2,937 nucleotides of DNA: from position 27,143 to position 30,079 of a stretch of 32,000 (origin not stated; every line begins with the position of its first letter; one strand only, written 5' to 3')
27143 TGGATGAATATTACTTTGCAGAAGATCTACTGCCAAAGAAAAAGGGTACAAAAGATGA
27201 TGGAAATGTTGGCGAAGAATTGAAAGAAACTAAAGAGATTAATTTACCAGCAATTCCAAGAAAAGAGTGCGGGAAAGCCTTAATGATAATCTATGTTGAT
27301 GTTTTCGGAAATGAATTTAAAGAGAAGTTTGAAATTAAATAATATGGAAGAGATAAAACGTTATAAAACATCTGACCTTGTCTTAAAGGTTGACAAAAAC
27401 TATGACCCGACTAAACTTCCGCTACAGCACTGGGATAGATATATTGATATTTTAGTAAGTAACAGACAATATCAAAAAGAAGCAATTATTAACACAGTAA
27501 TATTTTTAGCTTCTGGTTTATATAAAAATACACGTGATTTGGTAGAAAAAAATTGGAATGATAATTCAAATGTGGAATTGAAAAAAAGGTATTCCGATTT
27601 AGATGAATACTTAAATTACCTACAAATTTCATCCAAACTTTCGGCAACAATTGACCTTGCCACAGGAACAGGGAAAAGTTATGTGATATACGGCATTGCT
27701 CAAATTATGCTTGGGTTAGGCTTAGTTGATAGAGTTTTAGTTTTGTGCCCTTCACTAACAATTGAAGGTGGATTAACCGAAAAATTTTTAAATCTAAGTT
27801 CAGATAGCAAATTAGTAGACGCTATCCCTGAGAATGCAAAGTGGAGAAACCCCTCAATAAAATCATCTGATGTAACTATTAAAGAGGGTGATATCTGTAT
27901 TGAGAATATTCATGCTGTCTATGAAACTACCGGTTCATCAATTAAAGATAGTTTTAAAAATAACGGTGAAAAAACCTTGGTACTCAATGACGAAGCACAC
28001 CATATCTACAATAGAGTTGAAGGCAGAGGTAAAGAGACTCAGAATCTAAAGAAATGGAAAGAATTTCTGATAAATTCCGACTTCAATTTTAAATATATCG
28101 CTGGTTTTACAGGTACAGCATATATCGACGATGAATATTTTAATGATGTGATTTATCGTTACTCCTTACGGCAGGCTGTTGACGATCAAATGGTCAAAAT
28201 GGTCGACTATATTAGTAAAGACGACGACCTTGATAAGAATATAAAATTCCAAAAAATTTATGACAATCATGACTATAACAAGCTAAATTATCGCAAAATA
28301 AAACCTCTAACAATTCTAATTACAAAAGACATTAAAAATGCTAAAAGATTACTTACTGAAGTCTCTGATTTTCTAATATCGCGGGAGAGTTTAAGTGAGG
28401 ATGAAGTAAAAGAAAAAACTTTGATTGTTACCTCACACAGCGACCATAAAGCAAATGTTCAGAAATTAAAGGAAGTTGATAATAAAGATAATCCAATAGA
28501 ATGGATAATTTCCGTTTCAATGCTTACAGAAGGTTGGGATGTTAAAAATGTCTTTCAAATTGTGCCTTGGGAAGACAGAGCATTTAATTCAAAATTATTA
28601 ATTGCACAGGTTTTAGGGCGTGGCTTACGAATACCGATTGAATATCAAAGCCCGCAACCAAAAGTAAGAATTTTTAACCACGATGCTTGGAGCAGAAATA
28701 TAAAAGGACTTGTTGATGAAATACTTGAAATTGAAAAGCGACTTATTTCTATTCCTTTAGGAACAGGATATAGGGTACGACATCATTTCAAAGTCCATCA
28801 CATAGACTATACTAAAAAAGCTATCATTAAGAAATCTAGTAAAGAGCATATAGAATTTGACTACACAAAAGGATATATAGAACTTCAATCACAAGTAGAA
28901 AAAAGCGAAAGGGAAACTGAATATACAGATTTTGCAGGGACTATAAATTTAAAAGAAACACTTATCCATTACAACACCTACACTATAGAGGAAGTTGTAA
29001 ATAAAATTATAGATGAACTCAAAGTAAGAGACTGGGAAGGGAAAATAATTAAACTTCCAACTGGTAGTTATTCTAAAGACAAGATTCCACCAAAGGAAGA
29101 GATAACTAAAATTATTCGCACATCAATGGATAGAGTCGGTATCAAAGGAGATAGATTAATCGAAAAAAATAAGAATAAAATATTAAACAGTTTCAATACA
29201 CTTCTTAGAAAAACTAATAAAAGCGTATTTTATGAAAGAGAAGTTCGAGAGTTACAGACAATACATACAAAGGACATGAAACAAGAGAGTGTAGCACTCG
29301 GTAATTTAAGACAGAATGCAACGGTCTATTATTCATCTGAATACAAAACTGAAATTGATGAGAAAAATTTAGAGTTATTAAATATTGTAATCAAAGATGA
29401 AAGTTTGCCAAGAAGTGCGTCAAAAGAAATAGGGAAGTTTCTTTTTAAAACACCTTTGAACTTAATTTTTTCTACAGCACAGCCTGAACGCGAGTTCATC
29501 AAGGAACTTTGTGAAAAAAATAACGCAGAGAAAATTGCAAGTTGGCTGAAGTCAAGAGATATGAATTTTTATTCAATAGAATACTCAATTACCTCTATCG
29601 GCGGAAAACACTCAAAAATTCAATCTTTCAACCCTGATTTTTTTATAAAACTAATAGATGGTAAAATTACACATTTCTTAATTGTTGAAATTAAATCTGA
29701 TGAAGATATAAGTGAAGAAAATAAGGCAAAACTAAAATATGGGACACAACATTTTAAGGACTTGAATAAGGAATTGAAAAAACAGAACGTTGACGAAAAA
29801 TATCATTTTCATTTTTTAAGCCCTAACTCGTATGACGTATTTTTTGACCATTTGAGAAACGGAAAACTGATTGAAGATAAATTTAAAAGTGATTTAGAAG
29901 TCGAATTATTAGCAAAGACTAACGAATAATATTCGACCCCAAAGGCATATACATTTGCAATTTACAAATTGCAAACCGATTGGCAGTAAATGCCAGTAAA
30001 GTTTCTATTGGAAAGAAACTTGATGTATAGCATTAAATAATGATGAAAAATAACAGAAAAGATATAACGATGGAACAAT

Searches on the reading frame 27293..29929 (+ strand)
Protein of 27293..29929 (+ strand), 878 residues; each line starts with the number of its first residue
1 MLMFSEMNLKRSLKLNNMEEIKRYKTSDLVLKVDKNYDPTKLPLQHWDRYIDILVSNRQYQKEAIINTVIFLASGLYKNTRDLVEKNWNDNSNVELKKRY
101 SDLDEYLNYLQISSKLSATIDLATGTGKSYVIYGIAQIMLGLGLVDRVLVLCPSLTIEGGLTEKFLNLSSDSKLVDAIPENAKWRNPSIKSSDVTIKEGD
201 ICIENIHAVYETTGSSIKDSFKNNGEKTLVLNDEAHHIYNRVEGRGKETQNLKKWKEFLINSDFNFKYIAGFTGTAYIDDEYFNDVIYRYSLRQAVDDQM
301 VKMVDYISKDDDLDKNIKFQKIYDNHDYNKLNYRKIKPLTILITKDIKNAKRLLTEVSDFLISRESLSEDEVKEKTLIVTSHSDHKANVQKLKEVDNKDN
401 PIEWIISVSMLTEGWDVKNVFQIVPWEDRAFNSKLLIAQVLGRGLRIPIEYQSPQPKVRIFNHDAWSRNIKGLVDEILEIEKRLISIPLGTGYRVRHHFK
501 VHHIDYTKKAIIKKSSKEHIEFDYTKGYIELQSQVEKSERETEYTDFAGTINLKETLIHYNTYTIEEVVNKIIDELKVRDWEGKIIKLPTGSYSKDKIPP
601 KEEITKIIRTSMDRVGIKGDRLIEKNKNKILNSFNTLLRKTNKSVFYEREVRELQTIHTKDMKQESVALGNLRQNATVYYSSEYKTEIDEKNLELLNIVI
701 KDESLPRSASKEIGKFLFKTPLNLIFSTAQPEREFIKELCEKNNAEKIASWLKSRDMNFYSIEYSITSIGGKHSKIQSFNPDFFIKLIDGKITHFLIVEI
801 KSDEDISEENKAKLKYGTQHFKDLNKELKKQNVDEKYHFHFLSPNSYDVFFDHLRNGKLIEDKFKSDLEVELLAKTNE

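Call 10: search_protein_families(library=ncbifam, proteins=[window:27293-29929:+], max_evalue=0.01)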
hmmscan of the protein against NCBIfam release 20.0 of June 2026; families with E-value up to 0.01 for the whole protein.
window:27293-29929:+ (878 aa): 2 families
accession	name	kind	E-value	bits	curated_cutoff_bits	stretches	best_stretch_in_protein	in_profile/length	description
NF046055.1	restr_BPTD_3080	equivalog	2.7e-22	78.6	800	2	364-446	536-616/970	BPTD_3080 family restriction endonuclease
NF053632.1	heli_RadD_YejH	equivalog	7.6e-08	31.1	720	1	279-447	172-342/573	DNA repair helicase RadD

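Call 11: search_protein_families(library=pfam, proteins=[window:27293-29929:+], max_evalue=0.01)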
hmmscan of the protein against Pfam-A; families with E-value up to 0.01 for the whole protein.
window:27293-29929:+ (878 aa): 4 families
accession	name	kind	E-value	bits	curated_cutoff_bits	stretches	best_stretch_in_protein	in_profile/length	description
PF04851.21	ResIII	-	1.1e-15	58.4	22.5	1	57-276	4-162/164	Type III restriction enzyme, res subunit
PF18766.7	SWI2_SNF2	-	7.1e-08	32.8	26.7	1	122-317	25-201/221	SWI2/SNF2 ATPase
PF08722.17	Tn7_TnsA-like_N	-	0.0008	20.4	26.5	1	768-825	19-77/85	TnsA-like endonuclease N terminal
PF19778.5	RE_endonuc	-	0.0013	19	23.4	1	776-828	44-100/108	Endonuclease domain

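Call 48: find_homologous_proteins(query=window:27293-29929:+, max_evalue=1e-30)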
Query window:27293-29929:+ (878 aa): 5577 proteins with E <= 1e-30 among 8000 candidates; the best 120 are listed.
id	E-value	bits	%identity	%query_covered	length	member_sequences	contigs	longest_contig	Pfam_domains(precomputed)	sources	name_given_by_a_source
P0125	0.0e+0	1942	100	100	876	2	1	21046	PF18766.8,PF04851.22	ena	-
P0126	0.0e+0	1606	82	98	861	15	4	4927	PF18766.8,PF04851.22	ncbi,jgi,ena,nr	ncbi:MAG: DEAD/DEAH box helicase family protein [Bacteroidetes bacterium]|nr:DEAD/DEAH box helicase 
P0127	0.0e+0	1595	82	98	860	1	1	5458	PF18766.8,PF04851.22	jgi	jgi:type III restriction enzyme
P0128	0.0e+0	1595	82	98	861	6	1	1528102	PF18766.8,PF04851.22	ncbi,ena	-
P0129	0.0e+0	1591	82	98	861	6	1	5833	PF18766.8,PF04851.22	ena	-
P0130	0.0e+0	1587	82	98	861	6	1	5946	PF18766.8,PF04851.22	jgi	jgi:type III restriction enzyme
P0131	0.0e+0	1581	82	98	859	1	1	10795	PF18766.8,PF04851.22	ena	-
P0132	0.0e+0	1581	81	98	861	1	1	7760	PF18766.8,PF04851.22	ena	-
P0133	0.0e+0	1580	81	98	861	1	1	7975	PF18766.8,PF04851.22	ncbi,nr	ncbi:MAG: DEAD/DEAH box helicase family protein [Opitutaceae bacterium]|nr:DEAD/DEAH box helicase fa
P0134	0.0e+0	1576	81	98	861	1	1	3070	PF18766.8,PF04851.22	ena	-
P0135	0.0e+0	1574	81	98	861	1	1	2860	PF18766.8,PF04851.22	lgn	-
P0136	0.0e+0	1567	81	98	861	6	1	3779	PF18766.8,PF04851.22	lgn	-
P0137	0.0e+0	1564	81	98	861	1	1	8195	PF18766.8,PF04851.22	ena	-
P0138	0.0e+0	1563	80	98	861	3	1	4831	PF18766.8,PF04851.22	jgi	-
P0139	0.0e+0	1559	80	98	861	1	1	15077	PF18766.8,PF04851.22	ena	-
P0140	0.0e+0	1550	80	98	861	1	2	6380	PF18766.8,PF04851.22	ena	-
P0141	0.0e+0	1539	79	98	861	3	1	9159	PF18766.8,PF04851.22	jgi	jgi:type III restriction enzyme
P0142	0.0e+0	1533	79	98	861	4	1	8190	PF18766.8,PF04851.22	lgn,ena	-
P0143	0.0e+0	1523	78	98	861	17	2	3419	PF18766.8,PF04851.22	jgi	jgi:type III restriction enzyme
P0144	0.0e+0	1509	77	99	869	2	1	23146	PF18766.8,PF04851.22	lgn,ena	-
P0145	0.0e+0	1505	79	98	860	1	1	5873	PF18766.8,PF04851.22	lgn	-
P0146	0.0e+0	1503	78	98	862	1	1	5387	PF18766.8,PF04851.22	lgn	-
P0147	0.0e+0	1492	76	98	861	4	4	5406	PF18766.8,PF04851.22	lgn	-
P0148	0.0e+0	1484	76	98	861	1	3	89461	PF18766.8,PF04851.22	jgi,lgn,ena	-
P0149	0.0e+0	1475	76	98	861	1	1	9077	PF18766.8,PF04851.22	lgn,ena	-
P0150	0.0e+0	1475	77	98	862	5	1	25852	PF18766.8,PF04851.22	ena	-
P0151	0.0e+0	1445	74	97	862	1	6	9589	PF18766.8,PF04851.22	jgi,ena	-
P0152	0.0e+0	1445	74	97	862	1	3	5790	PF18766.8,PF04851.22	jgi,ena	-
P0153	0.0e+0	1441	74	98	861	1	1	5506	PF18766.8,PF04851.22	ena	-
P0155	0.0e+0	1438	74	98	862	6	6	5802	PF18766.8,PF04851.22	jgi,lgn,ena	jgi:type III restriction enzyme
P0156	0.0e+0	1426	72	98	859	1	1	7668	PF18766.8,PF04851.22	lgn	-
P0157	0.0e+0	1424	73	98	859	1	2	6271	PF18766.8,PF04851.22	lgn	-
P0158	0.0e+0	1409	72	97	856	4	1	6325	PF18766.8,PF04851.22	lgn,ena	-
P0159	0.0e+0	1373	71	97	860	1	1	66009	PF08722.18,PF18766.8,PF04851.22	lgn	-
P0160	0.0e+0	1366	72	97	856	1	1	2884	PF18766.8,PF04851.22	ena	-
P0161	0.0e+0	1345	70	98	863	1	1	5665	PF18766.8,PF04851.22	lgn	-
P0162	0.0e+0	1336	68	97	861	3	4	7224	PF19778.6,PF18766.8,PF04851.22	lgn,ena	-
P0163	0.0e+0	1333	70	97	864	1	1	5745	PF18766.8,PF04851.22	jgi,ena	-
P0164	0.0e+0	1324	68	98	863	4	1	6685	PF18766.8,PF04851.22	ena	-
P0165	0.0e+0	1324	69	98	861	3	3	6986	PF18766.8,PF04851.22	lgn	-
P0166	0.0e+0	1324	68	98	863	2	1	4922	PF18766.8,PF04851.22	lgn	-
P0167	0.0e+0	1323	68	97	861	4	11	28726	PF08722.18,PF18766.8,PF04851.22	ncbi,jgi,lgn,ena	jgi:type III restriction enzyme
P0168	0.0e+0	1321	68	97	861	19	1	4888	PF08722.18,PF18766.8,PF04851.22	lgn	-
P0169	0.0e+0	1321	69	98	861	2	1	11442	PF18766.8,PF04851.22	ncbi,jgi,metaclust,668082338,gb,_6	metaclust:\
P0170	0.0e+0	1320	67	97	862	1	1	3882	PF18766.8,PF04851.22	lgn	-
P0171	0.0e+0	1318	68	98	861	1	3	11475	PF18766.8,PF04851.22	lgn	-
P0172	0.0e+0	1318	79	85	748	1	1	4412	PF18766.8,PF04851.22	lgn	-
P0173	0.0e+0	1317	68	97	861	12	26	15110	PF18766.8,PF04851.22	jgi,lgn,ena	jgi:type III restriction enzyme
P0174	0.0e+0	1316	68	97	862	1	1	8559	PF19778.6,PF18766.8,PF04851.22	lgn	-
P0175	0.0e+0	1316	68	97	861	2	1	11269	PF18766.8,PF04851.22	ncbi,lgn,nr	ncbi:MAG: DEAD/DEAH box helicase family protein [Candidatus Delongbacteria bacterium]|nr:DEAD/DEAH b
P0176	0.0e+0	1312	67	97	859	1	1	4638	PF18766.8,PF04851.22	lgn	-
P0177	0.0e+0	1311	67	97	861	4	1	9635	PF18766.8,PF04851.22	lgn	-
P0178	0.0e+0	1311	68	98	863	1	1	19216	PF18766.8,PF04851.22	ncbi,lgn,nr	ncbi:MAG: DEAD/DEAH box helicase family protein [Candidatus Portnoybacteria bacterium]|nr:DEAD/DEAH 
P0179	0.0e+0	1311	68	97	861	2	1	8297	PF19778.6,PF18766.8,PF04851.22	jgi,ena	-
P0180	0.0e+0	1310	68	97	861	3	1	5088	PF19778.6,PF18766.8,PF04851.22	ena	-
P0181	0.0e+0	1308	67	97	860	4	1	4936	PF18766.8,PF04851.22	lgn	-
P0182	0.0e+0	1307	68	97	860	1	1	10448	PF19778.6,PF18766.8,PF04851.22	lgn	-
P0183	0.0e+0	1307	68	97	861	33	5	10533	PF18766.8,PF04851.22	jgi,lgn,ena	-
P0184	0.0e+0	1307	67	97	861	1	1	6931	PF18766.8,PF04851.22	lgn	-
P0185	0.0e+0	1306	67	97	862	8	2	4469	PF19778.6,PF18766.8,PF04851.22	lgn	-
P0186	0.0e+0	1306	67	97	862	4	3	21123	PF18766.8,PF04851.22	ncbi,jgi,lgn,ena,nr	ncbi:MAG: DEAD/DEAH box helicase family protein [Candidatus Methanoperedenaceae archaeon]|nr:DEAD/DE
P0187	0.0e+0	1305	67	97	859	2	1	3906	PF19778.6,PF18766.8,PF04851.22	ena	-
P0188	0.0e+0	1304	68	97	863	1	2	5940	PF18766.8,PF04851.22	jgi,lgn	-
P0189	0.0e+0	1304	68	97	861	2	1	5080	PF18766.8,PF04851.22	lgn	-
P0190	0.0e+0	1304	67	98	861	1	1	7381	PF18766.8,PF04851.22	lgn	-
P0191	0.0e+0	1304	67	97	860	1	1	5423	PF19778.6,PF08722.18,PF18766.8,PF04851.22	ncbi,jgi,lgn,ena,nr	ncbi:MAG: DEAD/DEAH box helicase family protein [Desulfobulbaceae bacterium]|nr:DEAD/DEAH box helica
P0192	0.0e+0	1304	67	97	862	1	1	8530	PF19778.6,PF18766.8,PF04851.22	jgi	jgi:type III restriction enzyme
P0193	0.0e+0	1303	67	97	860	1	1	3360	PF08722.18,PF18766.8,PF04851.22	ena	-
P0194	0.0e+0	1302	67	97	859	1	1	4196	PF18766.8,PF04851.22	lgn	-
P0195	0.0e+0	1302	67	98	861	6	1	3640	PF19778.6,PF18766.8,PF04851.22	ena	-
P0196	0.0e+0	1301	67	97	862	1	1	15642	PF19778.6,PF18766.8,PF04851.22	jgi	jgi:type III restriction enzyme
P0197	0.0e+0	1300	67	97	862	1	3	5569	PF18766.8,PF04851.22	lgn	-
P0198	0.0e+0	1300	68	98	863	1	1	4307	PF18766.8,PF04851.22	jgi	-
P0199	0.0e+0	1300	67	98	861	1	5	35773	PF18766.8,PF04851.22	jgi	jgi:type III restriction enzyme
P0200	0.0e+0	1298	67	98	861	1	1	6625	PF18766.8,PF04851.22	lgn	-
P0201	0.0e+0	1298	67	98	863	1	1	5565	PF18766.8,PF04851.22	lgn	-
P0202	0.0e+0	1297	67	97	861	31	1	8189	PF18766.8,PF04851.22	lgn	-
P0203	0.0e+0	1297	66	97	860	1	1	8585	PF18766.8,PF04851.22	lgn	-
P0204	0.0e+0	1296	67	97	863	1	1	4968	PF18766.8,PF04851.22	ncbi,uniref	ncbi:DEAD/DEAH box helicase [Neobacillus drentensis]|uniref:DEAD/DEAH box helicase n=1 Tax=Neobacill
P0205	0.0e+0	1294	67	97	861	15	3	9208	PF18766.8,PF04851.22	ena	-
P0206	0.0e+0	1294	67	98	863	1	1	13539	PF18766.8,PF04851.22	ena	-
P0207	0.0e+0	1292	67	97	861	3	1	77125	PF18766.8,PF04851.22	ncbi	-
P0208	0.0e+0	1291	67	97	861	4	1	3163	PF18766.8,PF04851.22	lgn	-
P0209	0.0e+0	1291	67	97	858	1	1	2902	PF19778.6,PF18766.8,PF04851.22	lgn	-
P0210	0.0e+0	1291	66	97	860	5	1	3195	PF18766.8,PF04851.22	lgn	-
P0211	0.0e+0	1291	66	98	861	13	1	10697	PF18766.8,PF04851.22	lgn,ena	-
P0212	0.0e+0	1290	67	97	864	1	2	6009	PF18766.8,PF04851.22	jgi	jgi:type III restriction enzyme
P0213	0.0e+0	1290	68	97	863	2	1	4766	PF18766.8,PF04851.22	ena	-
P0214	0.0e+0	1290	67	97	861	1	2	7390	PF18766.8,PF04851.22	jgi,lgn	-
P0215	0.0e+0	1290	67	97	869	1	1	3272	PF18766.8,PF04851.22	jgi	jgi:type III restriction enzyme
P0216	0.0e+0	1289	67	97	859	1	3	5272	PF18766.8,PF04851.22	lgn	-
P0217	0.0e+0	1288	66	98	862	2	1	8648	PF19778.6,PF18766.8,PF04851.22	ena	-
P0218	0.0e+0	1288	67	97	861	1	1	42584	PF18766.8,PF04851.22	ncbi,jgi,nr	ncbi:MAG: DEAD/DEAH box helicase family protein [bacterium]|nr:DEAD/DEAH box helicase family protein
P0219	0.0e+0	1286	66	97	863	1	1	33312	PF19778.6,PF18766.8,PF04851.22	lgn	-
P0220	0.0e+0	1284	66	97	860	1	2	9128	PF18766.8,PF04851.22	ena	-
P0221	0.0e+0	1283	66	97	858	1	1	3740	PF18766.8,PF04851.22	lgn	-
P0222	0.0e+0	1281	66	98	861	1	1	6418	PF18766.8,PF04851.22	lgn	-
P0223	0.0e+0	1275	66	97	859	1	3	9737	PF18766.8,PF04851.22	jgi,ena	-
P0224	0.0e+0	1275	66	97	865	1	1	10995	PF18766.8,PF04851.22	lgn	-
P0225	0.0e+0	1274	65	97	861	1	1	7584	PF18766.8,PF04851.22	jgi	jgi:type III restriction enzyme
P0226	0.0e+0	1273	65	97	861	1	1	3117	PF18766.8,PF04851.22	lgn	-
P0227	0.0e+0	1273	66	97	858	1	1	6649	PF18766.8,PF04851.22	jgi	jgi:type III restriction enzyme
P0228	0.0e+0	1270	66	97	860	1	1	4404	PF18766.8,PF04851.22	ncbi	ncbi:MAG: DEAD/DEAH box helicase [Chitinophagaceae bacterium]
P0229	0.0e+0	1267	66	97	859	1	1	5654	PF18766.8,PF04851.22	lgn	-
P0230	0.0e+0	1264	65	97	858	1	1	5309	PF18766.8,PF04851.22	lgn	-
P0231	0.0e+0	1258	64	97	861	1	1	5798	PF18766.8,PF04851.22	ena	-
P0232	0.0e+0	1256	64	97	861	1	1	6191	PF18766.8,PF04851.22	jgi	jgi:type III restriction enzyme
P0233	0.0e+0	1255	66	97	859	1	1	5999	PF18766.8,PF04851.22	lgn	-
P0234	0.0e+0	1250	64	98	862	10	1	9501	PF18766.8,PF04851.22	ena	-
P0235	0.0e+0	1249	66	97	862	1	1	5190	PF18766.8,PF04851.22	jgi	-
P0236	0.0e+0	1244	64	97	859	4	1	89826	PF18766.8,PF04851.22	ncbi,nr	ncbi:DEAD/DEAH box helicase family protein [Bacillota bacterium LX-D]|nr:DEAD/DEAH box helicase fami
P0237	0.0e+0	1237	65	97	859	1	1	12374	PF18766.8,PF04851.22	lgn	-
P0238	0.0e+0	1234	64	97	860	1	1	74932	PF18766.8,PF04851.22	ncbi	-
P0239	0.0e+0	1233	64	98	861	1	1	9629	PF18766.8,PF04851.22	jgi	jgi:type III restriction enzyme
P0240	0.0e+0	1227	63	97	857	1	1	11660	PF18766.8,PF04851.22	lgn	-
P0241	0.0e+0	1225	62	98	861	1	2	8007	PF18766.8,PF04851.22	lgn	-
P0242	0.0e+0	1223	63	97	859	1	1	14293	PF18766.8,PF04851.22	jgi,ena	-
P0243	0.0e+0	1221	64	98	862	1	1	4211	PF18766.8,PF04851.22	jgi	jgi:type III restriction enzyme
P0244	0.0e+0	1219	65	97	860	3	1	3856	PF18766.8,PF04851.22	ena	-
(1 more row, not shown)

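Call 49: find_related_loci(query=window:27293-29929:+, collection=genome_contigs, flank=8000)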
Query window:27293-29929:+ (878 aa) in genome_contigs; peptide patterns used: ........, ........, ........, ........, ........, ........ (x = any residue, [..] = any of these).
48 stretches matched a pattern; 4 encode a relative of the query (tblastn E <= 1e-3); 3 distinct loci.
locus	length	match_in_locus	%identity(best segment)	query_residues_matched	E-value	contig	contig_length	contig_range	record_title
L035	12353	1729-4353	81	1-875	0e+0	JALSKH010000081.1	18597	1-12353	MAG: Campylobacteraceae bacterium isolate 355-202_maxbin2_scaf2bin.066 355-202_scaffold_2019_c1, whole genome shotgun se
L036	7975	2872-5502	81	2-878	0e+0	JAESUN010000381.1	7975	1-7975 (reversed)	MAG: Opitutaceae bacterium isolate NORP342 CoAssembly_3847301, whole genome shotgun sequence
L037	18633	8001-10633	83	1-878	0e+0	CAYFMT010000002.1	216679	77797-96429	MAG TPA_asm: uncultured bacterium isolate ERP019367_co1_62 genome assembly, contig: NODE_75_length_216679_cov_8.906349,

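Call 54: find_encoding_contigs(protein=P0128, flank=8000, max_places=4)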
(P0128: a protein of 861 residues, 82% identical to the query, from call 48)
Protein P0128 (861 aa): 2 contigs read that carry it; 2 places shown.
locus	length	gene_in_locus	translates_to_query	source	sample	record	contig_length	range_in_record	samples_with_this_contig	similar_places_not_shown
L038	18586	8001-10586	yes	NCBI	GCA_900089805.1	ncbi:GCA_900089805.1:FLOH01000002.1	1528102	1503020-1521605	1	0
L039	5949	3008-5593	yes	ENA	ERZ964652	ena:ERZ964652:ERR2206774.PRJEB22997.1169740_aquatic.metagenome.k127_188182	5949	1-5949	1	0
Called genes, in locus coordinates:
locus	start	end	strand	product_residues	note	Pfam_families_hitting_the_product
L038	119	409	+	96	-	-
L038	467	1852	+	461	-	-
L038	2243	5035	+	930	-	PF08447:PAS_3, PF01590:GAF (weak), PF00989:PAS, PF08447:PAS_3, PF13426:PAS_9, PF00512:HisKA, PF02518:HATPase_c, PF00072:Response_reg, +2 more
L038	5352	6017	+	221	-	PF20582:UPF0758_N, PF04002:RadC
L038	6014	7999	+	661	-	PF01555:N6_N4_Mtase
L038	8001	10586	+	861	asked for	PF04851:ResIII, PF18766:SWI2_SNF2 (weak)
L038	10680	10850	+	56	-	-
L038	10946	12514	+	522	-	PF05598:DUF772, PF01609:DDE_Tnp_1, PF13751:DDE_Tnp_1_6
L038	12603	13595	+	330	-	PF02498:Bro-N (faint), PF13310:Virulence_RhuM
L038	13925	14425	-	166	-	PF13474:SnoaL_3 (weak), PF12680:SnoaL_2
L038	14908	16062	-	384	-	PF14319:Zn_Tnp_IS91, PF04986:Y2_Tnp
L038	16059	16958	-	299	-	PF13495:Phage_int_SAM_4, PF00589:Phage_integrase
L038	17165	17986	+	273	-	PF20240:DUF6597, PF12833:HTH_18, PF00165:HTH_AraC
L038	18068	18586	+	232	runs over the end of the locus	-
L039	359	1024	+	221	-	PF20582:UPF0758_N, PF04002:RadC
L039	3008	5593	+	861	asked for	PF04851:ResIII, PF18766:SWI2_SNF2 (weak)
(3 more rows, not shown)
